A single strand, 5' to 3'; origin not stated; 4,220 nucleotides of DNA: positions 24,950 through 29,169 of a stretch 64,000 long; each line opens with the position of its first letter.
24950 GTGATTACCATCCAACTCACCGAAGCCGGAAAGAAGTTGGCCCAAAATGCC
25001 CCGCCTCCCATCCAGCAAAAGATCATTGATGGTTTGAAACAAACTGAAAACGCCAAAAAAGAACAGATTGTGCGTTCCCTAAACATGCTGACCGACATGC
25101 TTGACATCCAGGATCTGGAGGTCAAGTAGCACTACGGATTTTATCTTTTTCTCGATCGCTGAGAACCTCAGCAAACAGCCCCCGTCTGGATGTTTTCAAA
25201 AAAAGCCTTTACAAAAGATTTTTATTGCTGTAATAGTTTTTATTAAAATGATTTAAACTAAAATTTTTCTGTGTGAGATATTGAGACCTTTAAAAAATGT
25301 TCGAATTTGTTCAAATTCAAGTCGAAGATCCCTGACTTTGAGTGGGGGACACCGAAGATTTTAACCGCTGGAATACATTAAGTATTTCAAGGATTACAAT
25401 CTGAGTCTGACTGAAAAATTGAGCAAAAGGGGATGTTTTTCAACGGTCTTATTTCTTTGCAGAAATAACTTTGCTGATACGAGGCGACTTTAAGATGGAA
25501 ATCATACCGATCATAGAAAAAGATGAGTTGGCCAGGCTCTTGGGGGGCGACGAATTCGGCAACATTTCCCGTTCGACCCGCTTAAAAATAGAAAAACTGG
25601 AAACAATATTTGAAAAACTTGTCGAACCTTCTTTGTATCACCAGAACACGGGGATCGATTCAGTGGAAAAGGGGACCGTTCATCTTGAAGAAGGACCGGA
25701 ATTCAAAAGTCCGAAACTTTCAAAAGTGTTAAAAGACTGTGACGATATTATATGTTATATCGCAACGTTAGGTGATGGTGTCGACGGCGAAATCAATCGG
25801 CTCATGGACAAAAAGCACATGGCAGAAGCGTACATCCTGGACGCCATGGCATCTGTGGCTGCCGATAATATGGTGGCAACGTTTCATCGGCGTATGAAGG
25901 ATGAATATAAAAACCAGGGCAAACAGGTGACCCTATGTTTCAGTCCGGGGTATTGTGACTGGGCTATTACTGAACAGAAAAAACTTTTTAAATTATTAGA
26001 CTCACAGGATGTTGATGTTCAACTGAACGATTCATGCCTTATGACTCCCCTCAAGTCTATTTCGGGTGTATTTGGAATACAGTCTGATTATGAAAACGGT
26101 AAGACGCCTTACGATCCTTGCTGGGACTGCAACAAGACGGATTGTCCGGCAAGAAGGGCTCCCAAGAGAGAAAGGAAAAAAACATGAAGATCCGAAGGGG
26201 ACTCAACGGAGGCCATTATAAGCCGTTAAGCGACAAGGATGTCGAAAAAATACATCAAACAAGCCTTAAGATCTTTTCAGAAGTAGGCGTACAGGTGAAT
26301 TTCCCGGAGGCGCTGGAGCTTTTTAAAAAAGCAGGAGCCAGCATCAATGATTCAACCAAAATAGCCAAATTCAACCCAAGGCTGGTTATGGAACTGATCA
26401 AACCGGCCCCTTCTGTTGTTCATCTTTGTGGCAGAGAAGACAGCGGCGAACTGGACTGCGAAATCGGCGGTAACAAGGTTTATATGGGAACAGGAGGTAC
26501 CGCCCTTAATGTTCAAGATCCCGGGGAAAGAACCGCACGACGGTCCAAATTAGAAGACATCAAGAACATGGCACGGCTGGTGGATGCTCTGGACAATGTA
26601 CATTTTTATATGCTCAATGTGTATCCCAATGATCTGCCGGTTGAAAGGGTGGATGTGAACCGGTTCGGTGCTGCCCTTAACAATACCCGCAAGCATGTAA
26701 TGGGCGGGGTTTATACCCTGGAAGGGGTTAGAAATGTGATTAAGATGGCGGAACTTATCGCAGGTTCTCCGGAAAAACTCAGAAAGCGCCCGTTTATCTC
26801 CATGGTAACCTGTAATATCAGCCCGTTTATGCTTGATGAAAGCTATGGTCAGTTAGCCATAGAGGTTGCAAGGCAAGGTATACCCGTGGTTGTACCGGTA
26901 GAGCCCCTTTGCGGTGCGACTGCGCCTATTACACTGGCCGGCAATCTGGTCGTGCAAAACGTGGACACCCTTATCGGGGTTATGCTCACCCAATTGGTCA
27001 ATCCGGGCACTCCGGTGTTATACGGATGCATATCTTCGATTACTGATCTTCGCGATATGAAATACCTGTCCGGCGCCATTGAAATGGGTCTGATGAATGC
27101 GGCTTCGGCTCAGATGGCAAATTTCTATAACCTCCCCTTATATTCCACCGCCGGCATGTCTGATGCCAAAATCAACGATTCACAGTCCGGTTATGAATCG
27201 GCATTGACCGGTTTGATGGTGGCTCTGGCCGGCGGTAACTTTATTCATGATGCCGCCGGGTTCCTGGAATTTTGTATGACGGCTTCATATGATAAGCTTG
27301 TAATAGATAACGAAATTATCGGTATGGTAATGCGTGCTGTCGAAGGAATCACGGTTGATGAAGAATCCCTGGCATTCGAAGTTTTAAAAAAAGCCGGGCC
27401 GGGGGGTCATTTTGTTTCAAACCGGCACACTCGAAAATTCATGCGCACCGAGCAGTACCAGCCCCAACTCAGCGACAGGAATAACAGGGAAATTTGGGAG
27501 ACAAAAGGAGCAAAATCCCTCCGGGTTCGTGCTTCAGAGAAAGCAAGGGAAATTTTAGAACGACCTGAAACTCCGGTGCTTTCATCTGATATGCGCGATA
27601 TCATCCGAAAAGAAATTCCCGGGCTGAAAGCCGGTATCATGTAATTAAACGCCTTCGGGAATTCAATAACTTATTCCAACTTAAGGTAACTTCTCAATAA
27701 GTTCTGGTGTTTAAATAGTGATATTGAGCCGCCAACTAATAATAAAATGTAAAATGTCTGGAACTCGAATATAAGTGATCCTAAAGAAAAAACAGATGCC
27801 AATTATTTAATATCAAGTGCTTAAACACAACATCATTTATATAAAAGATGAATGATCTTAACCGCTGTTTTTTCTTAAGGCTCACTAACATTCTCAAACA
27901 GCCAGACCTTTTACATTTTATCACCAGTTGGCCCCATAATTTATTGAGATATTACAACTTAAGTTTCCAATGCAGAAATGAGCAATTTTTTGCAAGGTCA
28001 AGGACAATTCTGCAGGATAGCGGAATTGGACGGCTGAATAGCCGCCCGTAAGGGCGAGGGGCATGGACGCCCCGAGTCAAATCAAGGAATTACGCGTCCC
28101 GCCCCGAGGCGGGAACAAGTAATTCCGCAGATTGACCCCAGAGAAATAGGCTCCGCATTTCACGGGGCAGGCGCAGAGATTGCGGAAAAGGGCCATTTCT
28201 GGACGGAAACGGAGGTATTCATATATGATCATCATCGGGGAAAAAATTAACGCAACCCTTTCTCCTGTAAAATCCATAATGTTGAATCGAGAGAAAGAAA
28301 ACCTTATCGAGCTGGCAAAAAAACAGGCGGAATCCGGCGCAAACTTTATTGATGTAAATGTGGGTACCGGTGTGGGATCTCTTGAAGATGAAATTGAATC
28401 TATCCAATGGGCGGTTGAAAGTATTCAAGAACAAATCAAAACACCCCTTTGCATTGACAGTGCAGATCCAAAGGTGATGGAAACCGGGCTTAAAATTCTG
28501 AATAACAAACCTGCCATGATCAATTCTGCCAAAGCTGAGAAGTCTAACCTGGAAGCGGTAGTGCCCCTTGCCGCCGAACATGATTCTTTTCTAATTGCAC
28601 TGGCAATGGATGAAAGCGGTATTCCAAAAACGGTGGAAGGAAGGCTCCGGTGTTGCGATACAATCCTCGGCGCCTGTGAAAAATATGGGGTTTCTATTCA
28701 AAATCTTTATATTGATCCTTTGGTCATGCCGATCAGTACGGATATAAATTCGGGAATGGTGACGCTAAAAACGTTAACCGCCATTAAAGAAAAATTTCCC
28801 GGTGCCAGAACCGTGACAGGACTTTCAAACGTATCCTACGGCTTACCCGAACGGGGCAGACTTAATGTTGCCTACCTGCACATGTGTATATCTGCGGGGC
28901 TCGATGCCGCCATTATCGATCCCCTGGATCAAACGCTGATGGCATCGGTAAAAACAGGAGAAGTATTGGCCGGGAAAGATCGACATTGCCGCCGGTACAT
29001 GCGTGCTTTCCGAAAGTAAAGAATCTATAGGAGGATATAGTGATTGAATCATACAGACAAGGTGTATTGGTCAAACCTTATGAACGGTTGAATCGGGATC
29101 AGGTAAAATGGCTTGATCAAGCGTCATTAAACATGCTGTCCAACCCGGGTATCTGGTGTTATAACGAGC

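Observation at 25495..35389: Corrinoid methyltransferase operon extended by a MetH-type activation domain, an orphan SAM methyltransferase, metK and a Cys-less AsnB homolog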

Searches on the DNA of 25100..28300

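Call 60: search_rna_families(source=window, start=25100, end=28300, threshold=evalue, max_evalue=1)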
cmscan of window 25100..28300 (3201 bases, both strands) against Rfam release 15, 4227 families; matches with E-value up to 1: 2.
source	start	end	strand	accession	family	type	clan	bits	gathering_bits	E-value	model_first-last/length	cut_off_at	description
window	27156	27255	+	RF02510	PYLIS_3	Cis-reg;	-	54.5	38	1.1e-09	1-100/100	no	Pyrrolysine insertion sequence mttB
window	27829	27929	-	RF00478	SCARNA6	Gene; snRNA; snoRNA; scaRNA;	-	14.9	68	0.24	1-265/265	no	Small Cajal body specific RNA 6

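Call 61: search_rna_families(source=window, start=27000, end=27400, threshold=evalue, max_evalue=0.001, show_alignments=1)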
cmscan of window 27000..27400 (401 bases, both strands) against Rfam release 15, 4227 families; matches with E-value up to 0.001: 1.
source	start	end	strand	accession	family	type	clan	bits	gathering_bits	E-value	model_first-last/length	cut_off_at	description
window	27156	27255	+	RF02510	PYLIS_3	Cis-reg;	-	54.5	38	1.4e-10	1-100/100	no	Pyrrolysine insertion sequence mttB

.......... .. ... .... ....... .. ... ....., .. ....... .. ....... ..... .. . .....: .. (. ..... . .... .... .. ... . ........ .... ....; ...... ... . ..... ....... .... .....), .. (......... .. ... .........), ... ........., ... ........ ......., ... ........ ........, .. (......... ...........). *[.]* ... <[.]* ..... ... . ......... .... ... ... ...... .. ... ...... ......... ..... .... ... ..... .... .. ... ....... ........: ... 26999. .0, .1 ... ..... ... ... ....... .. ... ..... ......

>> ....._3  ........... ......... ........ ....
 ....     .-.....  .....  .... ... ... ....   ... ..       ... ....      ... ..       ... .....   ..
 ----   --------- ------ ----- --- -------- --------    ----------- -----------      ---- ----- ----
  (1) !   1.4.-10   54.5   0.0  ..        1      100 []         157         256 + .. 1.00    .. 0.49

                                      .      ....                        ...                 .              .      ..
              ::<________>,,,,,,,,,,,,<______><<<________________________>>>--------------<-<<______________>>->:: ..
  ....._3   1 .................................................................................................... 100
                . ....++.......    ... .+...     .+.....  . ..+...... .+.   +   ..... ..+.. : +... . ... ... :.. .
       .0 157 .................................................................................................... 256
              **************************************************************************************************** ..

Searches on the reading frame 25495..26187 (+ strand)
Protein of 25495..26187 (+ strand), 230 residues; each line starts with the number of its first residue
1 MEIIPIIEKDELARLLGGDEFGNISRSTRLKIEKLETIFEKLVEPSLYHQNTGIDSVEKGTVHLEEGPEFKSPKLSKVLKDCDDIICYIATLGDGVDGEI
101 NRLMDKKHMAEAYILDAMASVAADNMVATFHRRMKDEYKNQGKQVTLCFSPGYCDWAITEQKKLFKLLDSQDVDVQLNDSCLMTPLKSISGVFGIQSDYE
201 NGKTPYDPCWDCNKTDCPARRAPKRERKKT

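Call 4: search_protein_families(library=pfam, proteins=[window:25495-26187:+], max_evalue=0.01)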
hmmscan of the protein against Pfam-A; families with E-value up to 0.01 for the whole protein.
window:25495-26187:+ (230 aa): 1 family
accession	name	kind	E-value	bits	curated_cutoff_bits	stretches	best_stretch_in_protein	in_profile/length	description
PF02965.22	Met_synt_B12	-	8.1e-08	32.5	25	1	83-193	121-246/273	Vitamin B12 dependent methionine synthase, activation domain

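Call 5: search_protein_families(library=ncbifam, proteins=[window:25495-26187:+], max_evalue=0.001)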
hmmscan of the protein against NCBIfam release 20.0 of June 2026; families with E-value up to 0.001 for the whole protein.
window:25495-26187:+ (230 aa): 2 families
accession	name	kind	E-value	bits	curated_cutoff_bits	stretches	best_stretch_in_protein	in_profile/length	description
TIGR02082.1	metH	equivalog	2.6e-05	22.1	1010.85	1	83-193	1047-1171/1182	methionine synthase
NF007024.0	PRK09490.1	equivalog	0.00049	18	1497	0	85-193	1065-1188/1234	methionine synthase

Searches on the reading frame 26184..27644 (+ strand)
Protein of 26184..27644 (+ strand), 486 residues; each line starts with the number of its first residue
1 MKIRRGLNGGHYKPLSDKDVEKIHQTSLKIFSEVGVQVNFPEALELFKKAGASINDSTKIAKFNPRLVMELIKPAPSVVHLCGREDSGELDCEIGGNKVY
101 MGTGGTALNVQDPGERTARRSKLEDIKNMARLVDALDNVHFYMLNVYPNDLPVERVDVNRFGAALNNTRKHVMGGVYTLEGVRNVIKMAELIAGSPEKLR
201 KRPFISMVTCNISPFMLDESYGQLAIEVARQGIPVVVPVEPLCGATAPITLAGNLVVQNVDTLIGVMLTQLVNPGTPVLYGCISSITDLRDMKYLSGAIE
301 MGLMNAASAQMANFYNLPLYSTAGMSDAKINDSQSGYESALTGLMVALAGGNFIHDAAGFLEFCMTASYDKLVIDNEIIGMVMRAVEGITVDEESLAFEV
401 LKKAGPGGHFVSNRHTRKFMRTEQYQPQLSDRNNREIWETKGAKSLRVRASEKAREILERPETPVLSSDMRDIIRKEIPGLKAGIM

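Call 4: search_protein_families(library=pfam, proteins=[window:26184-27644:+], max_evalue=0.01)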
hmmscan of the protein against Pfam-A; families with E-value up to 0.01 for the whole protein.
window:26184-27644:+ (486 aa): 1 family
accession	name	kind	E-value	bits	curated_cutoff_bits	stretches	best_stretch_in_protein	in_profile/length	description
PF06253.16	MTTB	-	2.5e-109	366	25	1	11-475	30-489/500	Trimethylamine methyltransferase (MTTB)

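Call 5: search_protein_families(library=ncbifam, proteins=[window:26184-27644:+], max_evalue=0.001)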
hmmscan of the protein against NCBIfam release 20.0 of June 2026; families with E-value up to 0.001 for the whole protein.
window:26184-27644:+ (486 aa): 1 family
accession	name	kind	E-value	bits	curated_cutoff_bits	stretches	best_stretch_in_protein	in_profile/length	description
TIGR02369.2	trimeth_pyl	equivalog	1.1e-140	469.3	525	1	15-476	6-463/469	[trimethylamine--corrinoid protein] Co-methyltransferase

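Call 19: search_solved_structures(query=window:26184-27644:+, max_evalue=0.001)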
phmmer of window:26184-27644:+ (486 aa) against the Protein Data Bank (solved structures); distinct sequences matched with E-value up to 0.001: 5.
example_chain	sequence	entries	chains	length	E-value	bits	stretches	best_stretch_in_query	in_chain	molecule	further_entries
2qne_A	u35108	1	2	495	1.1e-80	275.1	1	12-469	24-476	Putative methyltransferase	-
9yce_A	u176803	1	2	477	1.1e-80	275.1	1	12-469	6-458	Glycine betaine methyltransferase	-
7xcl_A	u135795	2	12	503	4.5e-79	269.7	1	6-470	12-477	Trimethylamine methyltransferase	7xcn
7xcm_A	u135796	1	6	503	5e-79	269.6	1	6-470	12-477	Trimethylamine methyltransferase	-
4yyc_A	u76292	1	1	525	5.4e-56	193.7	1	11-476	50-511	Putative trimethylamine methyltransferase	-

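Call 38: search_solved_structures(query=window:26184-27644:+, max_evalue=1e-60, show_alignments=3)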
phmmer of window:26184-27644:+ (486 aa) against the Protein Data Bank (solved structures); distinct sequences matched with E-value up to 1e-60: 4.
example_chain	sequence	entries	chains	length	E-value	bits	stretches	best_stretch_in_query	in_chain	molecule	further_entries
2qne_A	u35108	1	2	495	1.1e-80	275.1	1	12-469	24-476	Putative methyltransferase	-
9yce_A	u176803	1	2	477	1.1e-80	275.1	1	12-469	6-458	Glycine betaine methyltransferase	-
7xcl_A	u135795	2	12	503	4.5e-79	269.7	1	6-470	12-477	Trimethylamine methyltransferase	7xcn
7xcm_A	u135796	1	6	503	5e-79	269.6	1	6-470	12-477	Trimethylamine methyltransferase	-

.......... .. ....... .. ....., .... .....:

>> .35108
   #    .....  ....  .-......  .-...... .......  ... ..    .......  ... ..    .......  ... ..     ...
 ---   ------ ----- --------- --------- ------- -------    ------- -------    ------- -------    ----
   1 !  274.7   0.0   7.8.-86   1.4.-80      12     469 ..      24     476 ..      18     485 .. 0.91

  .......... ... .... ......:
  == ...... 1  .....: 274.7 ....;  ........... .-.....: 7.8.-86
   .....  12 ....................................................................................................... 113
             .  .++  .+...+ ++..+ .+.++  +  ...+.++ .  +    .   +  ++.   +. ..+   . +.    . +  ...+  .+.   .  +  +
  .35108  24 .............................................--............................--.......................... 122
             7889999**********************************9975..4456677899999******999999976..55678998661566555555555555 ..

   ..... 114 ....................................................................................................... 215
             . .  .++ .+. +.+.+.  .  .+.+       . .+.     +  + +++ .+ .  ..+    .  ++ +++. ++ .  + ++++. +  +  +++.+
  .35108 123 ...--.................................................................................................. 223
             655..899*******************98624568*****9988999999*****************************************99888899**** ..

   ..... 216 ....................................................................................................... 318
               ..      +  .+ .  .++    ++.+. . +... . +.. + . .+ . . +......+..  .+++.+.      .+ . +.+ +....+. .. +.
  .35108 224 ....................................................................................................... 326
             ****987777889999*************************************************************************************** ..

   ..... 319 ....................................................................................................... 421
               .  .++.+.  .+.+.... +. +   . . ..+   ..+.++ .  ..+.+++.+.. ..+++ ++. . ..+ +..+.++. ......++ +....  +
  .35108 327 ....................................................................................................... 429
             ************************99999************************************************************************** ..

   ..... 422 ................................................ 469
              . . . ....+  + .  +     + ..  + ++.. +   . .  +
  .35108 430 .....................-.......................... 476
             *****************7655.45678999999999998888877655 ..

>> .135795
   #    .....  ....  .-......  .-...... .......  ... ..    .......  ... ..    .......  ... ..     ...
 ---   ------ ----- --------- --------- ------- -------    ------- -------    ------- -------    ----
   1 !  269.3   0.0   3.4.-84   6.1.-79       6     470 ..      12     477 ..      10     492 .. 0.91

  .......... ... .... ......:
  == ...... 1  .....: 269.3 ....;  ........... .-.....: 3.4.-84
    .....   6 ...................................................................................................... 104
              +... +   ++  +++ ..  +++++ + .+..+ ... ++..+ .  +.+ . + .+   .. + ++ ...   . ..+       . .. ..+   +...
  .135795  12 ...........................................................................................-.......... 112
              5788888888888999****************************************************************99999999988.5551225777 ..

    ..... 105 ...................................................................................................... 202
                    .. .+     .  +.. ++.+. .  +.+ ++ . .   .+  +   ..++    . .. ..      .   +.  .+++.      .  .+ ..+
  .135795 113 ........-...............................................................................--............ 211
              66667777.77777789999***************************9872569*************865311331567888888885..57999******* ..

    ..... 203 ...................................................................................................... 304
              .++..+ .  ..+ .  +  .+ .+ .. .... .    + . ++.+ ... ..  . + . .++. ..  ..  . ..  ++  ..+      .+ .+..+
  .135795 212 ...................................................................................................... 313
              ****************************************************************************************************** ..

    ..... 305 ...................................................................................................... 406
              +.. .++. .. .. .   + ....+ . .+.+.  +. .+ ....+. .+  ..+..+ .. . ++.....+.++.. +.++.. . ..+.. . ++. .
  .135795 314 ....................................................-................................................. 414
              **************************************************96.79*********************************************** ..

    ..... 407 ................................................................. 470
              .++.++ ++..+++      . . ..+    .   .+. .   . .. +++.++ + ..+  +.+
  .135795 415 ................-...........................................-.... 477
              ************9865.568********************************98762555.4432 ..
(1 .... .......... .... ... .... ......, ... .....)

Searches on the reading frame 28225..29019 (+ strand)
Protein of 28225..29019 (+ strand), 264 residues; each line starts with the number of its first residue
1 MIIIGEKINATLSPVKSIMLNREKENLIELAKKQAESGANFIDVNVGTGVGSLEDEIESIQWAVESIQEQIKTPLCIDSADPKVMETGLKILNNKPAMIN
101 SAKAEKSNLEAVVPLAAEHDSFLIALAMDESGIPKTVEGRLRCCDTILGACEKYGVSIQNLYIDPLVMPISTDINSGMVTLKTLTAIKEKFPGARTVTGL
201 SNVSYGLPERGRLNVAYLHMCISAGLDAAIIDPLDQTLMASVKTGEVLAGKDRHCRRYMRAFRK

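Call 4: search_protein_families(library=pfam, proteins=[window:28225-29019:+], max_evalue=0.01)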
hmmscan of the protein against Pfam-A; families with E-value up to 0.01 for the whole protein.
window:28225-29019:+ (264 aa): 2 families
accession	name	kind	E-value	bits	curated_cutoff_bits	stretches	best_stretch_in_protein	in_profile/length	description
PF00809.28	Pterin_bind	-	1.2e-26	94.3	25.5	1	6-231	2-243/244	Pterin binding enzyme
PF03599.22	CdhD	-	7.9e-09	35.2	24.8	1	51-130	82-153/387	CO dehydrogenase/acetyl-CoA synthase delta subunit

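Call 5: search_protein_families(library=ncbifam, proteins=[window:28225-29019:+], max_evalue=0.001)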
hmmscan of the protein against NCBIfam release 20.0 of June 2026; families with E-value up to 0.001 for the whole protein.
window:28225-29019:+ (264 aa): 6 families
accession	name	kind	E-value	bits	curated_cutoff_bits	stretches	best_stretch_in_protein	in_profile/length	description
NF005719.0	PRK07535.1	domain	4.5e-87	291.6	259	1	1-264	1-260/268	methyltetrahydrofolate:corrinoid/iron-sulfur protein methyltransferase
NF040758.1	CODH_ACS_meth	exception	1.2e-46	159.2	370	1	2-258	5-258/261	carbon monoxide dehydrogenase/acetyl-CoA synthase methytransferase subunit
TIGR02082.1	metH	equivalog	6e-38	130.1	1010.85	1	2-242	344-595/1182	methionine synthase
NF007024.0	PRK09490.1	equivalog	6.6e-22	77.1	1497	1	2-232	361-602/1234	methionine synthase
NF003195.0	PRK04165.1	equivalog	4.8e-06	25.7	306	1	55-126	138-207/450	acetyl-CoA decarbonylase/synthase complex subunit gamma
TIGR01496.1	DHPS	equivalog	2.6e-05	24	162.6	1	23-165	21-172/258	dihydropteroate synthase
